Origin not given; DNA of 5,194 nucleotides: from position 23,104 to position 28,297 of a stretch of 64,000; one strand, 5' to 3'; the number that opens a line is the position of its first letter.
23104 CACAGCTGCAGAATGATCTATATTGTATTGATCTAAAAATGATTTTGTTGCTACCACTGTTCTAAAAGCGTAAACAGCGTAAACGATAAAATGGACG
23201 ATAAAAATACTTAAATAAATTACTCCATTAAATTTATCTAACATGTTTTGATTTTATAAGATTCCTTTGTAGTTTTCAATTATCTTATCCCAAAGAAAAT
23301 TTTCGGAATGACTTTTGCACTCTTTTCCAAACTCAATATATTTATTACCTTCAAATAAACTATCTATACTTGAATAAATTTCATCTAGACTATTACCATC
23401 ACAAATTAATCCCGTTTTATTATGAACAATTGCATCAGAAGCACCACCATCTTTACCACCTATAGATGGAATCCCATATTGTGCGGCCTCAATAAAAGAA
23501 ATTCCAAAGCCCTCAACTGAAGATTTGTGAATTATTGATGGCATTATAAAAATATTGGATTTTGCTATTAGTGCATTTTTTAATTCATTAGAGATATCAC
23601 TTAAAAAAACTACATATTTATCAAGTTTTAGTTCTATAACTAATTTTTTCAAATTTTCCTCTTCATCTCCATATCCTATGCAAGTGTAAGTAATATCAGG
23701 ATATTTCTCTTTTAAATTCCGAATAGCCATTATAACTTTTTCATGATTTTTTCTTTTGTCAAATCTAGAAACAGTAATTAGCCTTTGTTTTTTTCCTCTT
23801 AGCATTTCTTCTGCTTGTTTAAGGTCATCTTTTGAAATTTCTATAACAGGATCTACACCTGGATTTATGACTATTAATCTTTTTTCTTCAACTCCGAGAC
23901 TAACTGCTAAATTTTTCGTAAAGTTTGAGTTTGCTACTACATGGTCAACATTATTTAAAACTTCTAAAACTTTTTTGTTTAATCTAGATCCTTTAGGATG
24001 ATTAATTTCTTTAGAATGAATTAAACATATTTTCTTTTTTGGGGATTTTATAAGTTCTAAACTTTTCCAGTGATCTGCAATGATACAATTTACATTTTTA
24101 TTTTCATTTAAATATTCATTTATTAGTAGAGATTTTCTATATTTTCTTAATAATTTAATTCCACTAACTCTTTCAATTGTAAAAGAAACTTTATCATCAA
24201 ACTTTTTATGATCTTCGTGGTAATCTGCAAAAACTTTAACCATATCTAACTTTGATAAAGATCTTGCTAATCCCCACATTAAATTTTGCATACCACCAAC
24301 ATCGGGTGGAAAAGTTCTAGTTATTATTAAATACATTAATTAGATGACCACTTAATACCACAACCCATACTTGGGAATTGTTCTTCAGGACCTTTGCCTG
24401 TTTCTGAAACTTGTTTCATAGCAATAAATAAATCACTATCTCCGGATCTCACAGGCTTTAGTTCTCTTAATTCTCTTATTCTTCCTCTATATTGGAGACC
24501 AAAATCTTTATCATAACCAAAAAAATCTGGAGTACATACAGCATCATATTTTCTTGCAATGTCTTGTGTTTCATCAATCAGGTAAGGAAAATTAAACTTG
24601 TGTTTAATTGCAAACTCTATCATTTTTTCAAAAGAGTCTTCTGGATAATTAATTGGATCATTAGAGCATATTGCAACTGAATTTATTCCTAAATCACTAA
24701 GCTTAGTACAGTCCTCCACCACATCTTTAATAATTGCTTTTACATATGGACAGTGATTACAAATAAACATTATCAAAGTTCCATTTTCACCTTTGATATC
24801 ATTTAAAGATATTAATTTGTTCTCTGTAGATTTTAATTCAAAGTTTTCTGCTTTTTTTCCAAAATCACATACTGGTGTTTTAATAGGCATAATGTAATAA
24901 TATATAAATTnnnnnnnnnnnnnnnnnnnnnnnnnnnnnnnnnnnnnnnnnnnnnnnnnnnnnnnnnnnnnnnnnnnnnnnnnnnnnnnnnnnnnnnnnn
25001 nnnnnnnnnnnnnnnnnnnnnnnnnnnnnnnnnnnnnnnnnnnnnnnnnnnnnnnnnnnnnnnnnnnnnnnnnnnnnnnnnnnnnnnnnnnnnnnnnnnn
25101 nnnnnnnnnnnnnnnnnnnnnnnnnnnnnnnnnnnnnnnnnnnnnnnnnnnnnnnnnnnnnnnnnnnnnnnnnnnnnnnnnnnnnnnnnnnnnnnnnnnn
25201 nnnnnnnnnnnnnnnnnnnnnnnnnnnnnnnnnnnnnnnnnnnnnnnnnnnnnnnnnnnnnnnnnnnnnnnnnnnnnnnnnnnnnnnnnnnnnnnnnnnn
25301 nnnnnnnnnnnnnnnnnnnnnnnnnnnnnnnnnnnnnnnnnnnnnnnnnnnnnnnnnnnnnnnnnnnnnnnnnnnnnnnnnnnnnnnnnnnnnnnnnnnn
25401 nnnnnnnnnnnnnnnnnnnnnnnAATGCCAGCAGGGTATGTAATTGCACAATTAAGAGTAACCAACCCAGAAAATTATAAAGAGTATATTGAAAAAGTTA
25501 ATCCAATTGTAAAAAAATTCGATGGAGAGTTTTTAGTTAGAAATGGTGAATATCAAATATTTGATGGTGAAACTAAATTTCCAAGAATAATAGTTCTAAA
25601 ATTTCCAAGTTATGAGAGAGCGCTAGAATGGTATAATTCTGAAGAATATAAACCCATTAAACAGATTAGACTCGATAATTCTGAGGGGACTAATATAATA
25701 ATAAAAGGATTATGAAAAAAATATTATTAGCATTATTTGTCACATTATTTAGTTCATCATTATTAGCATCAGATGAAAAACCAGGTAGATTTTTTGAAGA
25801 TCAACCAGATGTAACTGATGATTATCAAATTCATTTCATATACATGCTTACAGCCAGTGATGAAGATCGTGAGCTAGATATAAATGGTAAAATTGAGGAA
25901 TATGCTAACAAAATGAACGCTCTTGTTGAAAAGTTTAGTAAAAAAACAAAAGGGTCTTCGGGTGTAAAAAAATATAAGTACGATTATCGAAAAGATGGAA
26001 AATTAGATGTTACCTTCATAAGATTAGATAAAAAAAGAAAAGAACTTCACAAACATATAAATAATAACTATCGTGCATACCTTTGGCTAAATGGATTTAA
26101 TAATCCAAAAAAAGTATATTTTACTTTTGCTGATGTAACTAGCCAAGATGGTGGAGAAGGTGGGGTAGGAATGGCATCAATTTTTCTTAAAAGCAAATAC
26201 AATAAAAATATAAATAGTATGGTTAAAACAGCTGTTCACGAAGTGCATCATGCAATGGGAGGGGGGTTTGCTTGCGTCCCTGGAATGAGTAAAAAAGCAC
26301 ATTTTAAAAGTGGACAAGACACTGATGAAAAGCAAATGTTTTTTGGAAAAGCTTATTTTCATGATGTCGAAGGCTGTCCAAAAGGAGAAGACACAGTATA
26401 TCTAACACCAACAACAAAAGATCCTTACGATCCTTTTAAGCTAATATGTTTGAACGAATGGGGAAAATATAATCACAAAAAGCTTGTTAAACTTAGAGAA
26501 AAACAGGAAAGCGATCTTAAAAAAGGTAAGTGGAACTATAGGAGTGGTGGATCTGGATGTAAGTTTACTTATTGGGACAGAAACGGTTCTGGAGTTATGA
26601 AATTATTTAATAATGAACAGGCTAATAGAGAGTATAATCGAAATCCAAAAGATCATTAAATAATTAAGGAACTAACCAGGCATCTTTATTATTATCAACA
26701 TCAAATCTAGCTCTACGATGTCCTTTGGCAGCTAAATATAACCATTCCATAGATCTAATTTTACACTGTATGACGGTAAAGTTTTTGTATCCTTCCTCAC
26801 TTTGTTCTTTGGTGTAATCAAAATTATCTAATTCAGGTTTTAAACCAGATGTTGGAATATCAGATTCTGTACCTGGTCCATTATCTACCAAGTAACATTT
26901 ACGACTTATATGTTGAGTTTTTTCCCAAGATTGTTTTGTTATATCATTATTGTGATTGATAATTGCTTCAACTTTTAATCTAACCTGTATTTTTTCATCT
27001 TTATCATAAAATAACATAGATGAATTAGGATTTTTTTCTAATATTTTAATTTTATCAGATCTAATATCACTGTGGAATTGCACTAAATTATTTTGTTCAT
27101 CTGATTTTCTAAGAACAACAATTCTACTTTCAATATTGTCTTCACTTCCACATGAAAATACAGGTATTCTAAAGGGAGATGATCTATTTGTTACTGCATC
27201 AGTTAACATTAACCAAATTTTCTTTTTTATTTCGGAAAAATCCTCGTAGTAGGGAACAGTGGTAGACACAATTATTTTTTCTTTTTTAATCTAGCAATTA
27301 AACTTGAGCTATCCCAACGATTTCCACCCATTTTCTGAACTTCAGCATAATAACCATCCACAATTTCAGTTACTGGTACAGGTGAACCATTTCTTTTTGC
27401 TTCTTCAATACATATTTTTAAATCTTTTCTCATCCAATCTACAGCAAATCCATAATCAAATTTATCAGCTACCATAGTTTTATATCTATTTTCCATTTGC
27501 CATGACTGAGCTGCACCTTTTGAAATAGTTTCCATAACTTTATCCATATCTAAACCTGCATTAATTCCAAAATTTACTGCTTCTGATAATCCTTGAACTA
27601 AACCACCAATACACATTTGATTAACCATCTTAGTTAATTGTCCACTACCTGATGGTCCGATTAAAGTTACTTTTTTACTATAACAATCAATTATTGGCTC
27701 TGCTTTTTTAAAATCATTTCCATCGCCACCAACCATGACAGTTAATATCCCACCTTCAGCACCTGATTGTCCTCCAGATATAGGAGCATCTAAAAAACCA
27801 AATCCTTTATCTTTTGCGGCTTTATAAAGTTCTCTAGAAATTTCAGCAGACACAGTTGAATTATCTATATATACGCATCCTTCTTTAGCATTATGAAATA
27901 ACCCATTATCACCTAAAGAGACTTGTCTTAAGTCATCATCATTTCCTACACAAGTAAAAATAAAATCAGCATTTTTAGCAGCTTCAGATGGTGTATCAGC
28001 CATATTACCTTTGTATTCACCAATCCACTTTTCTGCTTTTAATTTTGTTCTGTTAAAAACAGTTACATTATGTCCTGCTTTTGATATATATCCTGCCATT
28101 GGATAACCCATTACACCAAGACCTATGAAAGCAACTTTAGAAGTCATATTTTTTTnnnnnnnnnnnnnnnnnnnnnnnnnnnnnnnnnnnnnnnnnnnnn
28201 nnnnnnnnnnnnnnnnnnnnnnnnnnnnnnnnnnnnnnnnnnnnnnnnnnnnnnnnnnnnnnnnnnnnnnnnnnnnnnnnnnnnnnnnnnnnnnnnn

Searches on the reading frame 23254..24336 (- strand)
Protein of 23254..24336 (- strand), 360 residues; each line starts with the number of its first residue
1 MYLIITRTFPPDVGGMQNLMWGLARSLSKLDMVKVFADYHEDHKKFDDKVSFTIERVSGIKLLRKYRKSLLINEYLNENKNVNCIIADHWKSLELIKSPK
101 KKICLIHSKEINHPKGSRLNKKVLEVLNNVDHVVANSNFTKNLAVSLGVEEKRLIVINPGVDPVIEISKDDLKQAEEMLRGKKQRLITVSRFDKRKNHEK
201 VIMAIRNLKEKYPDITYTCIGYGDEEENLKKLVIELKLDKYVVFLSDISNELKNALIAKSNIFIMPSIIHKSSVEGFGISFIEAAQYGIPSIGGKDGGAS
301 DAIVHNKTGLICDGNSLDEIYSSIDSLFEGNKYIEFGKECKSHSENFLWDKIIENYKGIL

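Call 91: search_protein_families(library=pfam, proteins=[window:23254-24336:-], max_evalue=0.00001)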
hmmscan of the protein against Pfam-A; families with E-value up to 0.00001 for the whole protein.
window:23254-24336:- (360 aa): 3 families
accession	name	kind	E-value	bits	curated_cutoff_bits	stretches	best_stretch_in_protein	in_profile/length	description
PF00534.26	Glycos_transf_1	-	8.2e-32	110.5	26.4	1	175-332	7-160/172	Glycosyl transferases group 1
PF13692.12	Glyco_trans_1_4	-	3.2e-20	73.3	27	1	184-328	2-140/142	Glycosyl transferases group 1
PF13439.12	Glyco_transf_4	-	3.5e-11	43.9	28.5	1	13-163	1-168/170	Glycosyltransferase Family 4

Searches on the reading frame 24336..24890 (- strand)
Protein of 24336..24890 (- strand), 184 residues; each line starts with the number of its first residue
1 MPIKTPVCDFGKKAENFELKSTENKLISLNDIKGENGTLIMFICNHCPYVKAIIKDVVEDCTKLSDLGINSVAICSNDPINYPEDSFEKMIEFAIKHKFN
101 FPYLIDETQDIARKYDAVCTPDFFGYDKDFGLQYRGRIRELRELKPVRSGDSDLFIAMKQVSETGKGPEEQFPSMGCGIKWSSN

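Call 91: search_protein_families(library=pfam, proteins=[window:24336-24890:-], max_evalue=0.00001)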
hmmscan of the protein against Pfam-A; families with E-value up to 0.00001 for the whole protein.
window:24336-24890:- (184 aa): 2 families
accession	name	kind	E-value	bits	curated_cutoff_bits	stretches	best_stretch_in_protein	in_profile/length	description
PF00578.27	AhpC-TSA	-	1.3e-19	70.8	26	1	11-137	2-120/124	AhpC/TSA family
PF08534.16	Redoxin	-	2.5e-11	44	26.6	1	11-129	3-125/148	Redoxin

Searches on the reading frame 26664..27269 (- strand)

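Call 91: search_protein_families(library=pfam, proteins=[window:26664-27269:-], max_evalue=0.00001)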
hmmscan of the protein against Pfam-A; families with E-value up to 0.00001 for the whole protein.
window:26664-27269:- (201 aa): 1 family
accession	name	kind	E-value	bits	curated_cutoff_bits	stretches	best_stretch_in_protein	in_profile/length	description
PF12766.13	Pyridox_oxase_2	-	1.9e-07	32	26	1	46-102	36-96/100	Pyridoxamine 5'-phosphate oxidase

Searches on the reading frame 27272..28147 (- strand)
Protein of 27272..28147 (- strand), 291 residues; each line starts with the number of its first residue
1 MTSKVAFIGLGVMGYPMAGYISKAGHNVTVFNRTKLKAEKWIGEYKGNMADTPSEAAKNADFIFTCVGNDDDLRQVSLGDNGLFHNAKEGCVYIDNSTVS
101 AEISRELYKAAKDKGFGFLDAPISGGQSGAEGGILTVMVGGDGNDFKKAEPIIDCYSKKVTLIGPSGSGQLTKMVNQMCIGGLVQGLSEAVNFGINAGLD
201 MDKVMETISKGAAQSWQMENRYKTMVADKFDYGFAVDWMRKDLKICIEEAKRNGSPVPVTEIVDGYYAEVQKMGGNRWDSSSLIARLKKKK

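Call 91: search_protein_families(library=pfam, proteins=[window:27272-28147:-], max_evalue=0.00001)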
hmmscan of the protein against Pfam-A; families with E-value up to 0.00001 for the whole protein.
window:27272-28147:- (291 aa): 4 families
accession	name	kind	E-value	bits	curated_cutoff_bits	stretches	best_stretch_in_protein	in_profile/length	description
PF03446.21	NAD_binding_2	-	5.2e-51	173.3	21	1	4-164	1-161/161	NAD binding domain of 6-phosphogluconate dehydrogenase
PF14833.11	NAD_binding_11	-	4.5e-31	108.1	30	1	167-285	1-120/122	NAD-binding of NADP-dependent 3-hydroxyisobutyrate dehydrogenase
PF03807.23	F420_oxidored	-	9.3e-10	39.4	21.6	1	4-67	1-67/94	NADP oxidoreductase coenzyme F420-dependent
PF01488.26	Shikimate_DH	-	3e-06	27.8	24.3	1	3-72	13-88/138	Shikimate / quinate 5-dehydrogenase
